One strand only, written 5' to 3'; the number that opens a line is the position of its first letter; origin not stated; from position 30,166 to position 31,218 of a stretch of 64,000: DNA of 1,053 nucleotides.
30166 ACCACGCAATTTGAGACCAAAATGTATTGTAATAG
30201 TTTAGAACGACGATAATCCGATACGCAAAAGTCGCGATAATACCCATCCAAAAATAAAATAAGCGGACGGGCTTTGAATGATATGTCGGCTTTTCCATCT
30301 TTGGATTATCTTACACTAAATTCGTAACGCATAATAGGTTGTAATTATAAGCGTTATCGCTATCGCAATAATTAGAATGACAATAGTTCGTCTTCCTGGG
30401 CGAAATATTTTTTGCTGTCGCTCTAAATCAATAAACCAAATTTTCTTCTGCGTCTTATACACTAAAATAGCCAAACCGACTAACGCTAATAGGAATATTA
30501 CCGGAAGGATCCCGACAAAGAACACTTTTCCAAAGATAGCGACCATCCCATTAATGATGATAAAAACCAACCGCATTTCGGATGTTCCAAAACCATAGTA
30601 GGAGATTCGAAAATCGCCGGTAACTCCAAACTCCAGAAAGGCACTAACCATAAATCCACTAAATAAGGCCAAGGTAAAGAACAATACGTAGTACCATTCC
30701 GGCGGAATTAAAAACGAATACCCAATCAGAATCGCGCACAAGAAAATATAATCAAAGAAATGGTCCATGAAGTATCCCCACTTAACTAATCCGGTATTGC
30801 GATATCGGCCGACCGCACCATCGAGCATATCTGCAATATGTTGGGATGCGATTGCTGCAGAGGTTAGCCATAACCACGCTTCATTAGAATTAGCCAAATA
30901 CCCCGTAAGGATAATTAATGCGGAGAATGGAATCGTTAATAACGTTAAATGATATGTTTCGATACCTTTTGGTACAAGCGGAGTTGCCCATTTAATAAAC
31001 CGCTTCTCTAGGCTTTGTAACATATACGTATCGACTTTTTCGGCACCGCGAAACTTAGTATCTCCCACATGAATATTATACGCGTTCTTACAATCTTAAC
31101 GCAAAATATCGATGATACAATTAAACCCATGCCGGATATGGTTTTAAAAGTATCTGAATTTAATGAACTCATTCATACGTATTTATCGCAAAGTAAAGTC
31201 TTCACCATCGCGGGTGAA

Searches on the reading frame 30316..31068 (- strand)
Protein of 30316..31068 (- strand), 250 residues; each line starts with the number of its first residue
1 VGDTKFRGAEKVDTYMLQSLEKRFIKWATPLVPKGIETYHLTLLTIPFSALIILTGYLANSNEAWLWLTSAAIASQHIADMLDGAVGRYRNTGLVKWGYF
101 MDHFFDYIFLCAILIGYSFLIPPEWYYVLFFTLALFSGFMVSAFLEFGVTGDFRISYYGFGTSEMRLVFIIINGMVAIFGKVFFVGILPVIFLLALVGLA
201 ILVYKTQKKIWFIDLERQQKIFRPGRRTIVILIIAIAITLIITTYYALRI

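Call 10: search_protein_families(library=pfam, proteins=[window:30316-31068:-], max_evalue=0.01)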
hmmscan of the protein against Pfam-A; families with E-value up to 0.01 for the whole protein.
window:30316-31068:- (250 aa): 1 family
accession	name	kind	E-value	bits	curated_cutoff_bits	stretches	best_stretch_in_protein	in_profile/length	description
PF01066.26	CDP-OH_P_transf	-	3.6e-06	27.9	22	1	43-179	12-135/152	CDP-alcohol phosphatidyltransferase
